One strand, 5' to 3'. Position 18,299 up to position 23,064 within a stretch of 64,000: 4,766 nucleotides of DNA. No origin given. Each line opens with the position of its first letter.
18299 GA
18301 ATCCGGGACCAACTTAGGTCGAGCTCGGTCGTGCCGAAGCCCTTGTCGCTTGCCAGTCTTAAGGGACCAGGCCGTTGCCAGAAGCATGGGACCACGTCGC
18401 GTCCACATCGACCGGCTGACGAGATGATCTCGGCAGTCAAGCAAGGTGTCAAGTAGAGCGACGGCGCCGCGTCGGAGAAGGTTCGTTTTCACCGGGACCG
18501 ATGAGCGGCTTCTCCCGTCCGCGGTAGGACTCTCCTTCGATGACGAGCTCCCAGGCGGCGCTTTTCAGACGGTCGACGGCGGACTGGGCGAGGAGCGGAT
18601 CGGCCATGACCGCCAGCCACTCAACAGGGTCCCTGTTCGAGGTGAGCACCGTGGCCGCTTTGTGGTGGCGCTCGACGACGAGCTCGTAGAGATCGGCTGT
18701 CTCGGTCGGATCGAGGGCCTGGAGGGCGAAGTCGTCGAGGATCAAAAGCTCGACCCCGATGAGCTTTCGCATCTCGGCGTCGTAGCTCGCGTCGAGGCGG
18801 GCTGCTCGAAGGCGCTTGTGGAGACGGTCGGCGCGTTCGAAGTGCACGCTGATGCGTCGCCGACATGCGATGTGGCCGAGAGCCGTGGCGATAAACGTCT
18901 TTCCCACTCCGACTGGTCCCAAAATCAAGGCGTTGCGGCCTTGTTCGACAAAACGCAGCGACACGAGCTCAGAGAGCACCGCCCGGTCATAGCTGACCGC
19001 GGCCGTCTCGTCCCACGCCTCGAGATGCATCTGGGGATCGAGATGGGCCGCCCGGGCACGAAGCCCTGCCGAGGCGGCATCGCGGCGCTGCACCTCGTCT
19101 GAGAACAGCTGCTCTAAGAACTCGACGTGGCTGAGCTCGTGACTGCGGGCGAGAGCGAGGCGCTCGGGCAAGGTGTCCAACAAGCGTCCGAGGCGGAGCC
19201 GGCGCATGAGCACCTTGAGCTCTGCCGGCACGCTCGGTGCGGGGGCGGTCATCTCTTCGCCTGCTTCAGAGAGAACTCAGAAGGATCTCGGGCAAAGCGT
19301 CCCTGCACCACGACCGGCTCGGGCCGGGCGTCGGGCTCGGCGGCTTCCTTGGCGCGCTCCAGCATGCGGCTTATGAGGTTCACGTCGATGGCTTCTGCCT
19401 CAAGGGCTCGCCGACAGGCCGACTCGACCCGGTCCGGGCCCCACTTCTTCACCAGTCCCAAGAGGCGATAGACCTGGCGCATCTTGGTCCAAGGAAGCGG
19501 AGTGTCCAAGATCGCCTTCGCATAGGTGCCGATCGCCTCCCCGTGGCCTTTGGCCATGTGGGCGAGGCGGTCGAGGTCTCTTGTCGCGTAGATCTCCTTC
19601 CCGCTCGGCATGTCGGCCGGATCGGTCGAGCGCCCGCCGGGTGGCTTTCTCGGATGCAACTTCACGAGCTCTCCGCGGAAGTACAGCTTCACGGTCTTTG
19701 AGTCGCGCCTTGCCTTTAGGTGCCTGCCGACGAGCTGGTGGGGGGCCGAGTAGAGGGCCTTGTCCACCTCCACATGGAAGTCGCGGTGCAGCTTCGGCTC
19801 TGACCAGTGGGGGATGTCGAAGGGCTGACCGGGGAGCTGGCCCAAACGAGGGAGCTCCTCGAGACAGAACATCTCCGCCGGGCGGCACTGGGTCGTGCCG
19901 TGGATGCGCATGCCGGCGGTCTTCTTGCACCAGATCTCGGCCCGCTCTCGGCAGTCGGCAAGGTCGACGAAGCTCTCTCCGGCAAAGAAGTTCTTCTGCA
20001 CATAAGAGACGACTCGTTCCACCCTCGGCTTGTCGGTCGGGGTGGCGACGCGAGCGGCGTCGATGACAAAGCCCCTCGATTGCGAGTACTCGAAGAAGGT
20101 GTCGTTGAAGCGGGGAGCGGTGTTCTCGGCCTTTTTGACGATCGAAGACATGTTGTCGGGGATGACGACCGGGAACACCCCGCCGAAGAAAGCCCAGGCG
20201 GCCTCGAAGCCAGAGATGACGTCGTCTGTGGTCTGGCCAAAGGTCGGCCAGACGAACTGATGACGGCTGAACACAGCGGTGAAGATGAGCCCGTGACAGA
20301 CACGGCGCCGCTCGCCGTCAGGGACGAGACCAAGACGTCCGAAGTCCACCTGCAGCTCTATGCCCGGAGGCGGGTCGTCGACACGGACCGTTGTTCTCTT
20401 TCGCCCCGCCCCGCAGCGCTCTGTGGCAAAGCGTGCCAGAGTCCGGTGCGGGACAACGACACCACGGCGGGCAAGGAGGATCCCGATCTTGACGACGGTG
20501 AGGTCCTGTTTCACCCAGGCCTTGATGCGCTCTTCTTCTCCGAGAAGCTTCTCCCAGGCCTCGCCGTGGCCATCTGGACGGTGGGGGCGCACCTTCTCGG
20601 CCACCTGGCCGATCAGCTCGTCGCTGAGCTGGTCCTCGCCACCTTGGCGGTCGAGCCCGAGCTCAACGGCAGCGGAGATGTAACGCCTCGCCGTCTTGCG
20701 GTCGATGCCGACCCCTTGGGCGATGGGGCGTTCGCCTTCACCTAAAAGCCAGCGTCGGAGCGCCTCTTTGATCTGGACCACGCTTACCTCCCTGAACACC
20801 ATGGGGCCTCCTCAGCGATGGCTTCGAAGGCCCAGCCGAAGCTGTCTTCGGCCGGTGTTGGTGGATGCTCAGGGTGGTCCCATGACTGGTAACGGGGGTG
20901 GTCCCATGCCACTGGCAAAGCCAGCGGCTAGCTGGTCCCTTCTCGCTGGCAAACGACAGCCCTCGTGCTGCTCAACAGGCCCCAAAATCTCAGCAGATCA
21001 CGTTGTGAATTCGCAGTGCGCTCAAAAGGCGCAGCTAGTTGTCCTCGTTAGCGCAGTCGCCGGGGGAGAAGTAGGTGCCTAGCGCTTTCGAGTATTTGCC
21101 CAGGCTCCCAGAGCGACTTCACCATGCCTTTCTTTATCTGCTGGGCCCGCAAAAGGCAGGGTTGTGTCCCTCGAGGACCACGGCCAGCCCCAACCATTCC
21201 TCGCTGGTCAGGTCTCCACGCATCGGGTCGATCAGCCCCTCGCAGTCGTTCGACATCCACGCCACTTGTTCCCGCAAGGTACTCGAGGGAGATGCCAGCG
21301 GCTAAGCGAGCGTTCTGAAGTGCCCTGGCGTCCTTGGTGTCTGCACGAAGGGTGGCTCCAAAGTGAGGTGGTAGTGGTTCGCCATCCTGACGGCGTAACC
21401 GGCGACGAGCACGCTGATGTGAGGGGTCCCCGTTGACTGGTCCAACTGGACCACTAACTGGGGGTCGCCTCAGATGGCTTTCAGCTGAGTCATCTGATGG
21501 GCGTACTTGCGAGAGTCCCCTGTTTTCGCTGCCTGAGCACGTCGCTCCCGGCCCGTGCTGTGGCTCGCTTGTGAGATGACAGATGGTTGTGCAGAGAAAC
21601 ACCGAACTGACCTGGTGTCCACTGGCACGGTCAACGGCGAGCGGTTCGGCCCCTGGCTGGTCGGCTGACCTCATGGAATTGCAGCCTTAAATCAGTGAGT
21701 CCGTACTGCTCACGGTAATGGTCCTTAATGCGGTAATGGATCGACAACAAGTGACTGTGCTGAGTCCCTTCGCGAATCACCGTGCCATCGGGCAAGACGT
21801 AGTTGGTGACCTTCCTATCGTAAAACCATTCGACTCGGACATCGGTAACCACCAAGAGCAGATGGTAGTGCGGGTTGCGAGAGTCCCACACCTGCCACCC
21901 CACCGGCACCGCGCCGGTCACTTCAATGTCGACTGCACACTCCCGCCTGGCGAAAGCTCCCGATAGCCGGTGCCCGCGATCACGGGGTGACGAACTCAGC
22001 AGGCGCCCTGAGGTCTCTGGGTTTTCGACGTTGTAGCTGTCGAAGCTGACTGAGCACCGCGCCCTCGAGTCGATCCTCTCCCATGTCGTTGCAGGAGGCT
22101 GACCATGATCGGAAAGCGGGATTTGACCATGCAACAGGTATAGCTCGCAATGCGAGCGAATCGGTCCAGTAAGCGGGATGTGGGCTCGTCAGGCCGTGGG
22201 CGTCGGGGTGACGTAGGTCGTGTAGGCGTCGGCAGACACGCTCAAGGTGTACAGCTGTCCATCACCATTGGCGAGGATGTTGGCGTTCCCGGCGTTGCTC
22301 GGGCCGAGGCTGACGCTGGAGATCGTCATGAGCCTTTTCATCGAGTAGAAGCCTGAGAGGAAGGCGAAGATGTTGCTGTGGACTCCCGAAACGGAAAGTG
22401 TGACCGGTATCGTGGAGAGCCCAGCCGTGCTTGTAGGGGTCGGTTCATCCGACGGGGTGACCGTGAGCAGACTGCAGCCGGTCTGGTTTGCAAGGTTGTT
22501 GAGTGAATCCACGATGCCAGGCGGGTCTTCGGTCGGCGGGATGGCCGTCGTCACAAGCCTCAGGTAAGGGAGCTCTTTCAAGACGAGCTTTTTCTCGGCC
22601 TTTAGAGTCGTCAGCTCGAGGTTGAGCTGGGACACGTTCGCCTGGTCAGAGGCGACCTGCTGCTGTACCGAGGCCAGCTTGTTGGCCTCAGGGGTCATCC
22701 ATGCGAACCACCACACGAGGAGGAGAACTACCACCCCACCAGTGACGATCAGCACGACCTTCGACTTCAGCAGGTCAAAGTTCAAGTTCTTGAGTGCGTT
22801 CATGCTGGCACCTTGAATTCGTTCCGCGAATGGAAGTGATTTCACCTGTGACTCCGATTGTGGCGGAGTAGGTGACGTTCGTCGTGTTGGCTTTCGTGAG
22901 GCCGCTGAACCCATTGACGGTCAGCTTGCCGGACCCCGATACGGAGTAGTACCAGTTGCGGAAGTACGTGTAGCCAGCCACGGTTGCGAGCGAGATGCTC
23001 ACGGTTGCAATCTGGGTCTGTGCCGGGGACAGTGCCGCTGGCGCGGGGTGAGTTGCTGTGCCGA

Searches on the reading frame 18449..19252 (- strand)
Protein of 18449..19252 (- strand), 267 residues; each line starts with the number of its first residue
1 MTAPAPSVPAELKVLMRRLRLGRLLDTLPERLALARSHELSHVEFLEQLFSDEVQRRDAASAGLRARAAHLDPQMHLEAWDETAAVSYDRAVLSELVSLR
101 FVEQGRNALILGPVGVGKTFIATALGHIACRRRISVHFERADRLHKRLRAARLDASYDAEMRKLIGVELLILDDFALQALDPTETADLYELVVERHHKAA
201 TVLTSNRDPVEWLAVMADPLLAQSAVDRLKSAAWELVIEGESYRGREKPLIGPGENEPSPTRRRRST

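Call 32: search_protein_families(library=pfam, proteins=[window:18449-19252:-], max_evalue=0.001)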
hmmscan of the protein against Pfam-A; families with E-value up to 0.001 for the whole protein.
window:18449-19252:- (267 aa): 4 families
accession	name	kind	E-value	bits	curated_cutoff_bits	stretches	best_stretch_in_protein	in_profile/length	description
PF01695.23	IstB_IS21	-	6.5e-52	176.8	24.1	1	16-248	3-235/238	IstB-like ATP binding protein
PF03969.22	AFG1_ATPase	-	8.6e-05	22.1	27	1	86-213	45-172/361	AFG1-like ATPase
PF13191.12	AAA_16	-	9.8e-05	23.3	32.6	1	104-194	23-122/167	AAA ATPase domain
PF00308.24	Bac_DnaA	-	0.00099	19.8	23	0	108-211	37-143/162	Bacterial DnaA ATPAse domain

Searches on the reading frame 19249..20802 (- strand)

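Call 32: search_protein_families(library=pfam, proteins=[window:19249-20802:-], max_evalue=0.001)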
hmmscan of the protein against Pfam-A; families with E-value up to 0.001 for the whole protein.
window:19249-20802:- (517 aa): 2 families
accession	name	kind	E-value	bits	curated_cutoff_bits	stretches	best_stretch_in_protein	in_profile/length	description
PF22483.2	Mu-transpos_C_2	-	1.2e-16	60.6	27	1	323-386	1-64/73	Mu transposase, C-terminal domain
PF00665.32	rve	-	0.00018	22.1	32.6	1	151-235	9-82/102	Integrase core domain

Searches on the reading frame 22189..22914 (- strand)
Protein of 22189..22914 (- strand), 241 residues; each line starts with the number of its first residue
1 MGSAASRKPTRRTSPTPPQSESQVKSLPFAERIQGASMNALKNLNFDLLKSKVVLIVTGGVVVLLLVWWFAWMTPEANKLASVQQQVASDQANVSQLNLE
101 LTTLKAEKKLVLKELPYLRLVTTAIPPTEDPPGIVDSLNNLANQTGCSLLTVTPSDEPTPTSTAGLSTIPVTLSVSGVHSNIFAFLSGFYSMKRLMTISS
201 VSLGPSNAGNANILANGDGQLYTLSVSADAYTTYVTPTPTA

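Call 32: search_protein_families(library=pfam, proteins=[window:22189-22914:-], max_evalue=0.001)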
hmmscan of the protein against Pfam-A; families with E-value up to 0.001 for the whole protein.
window:22189-22914:- (241 aa): 1 family
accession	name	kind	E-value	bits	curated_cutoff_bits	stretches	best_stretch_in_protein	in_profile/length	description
PF04350.18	PilO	-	7.4e-10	39.6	22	1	80-214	8-132/145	Pilus assembly protein, PilO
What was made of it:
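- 22189..22914 (-): pilO. Pfam PilO, 7.4e-10 (call 32).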
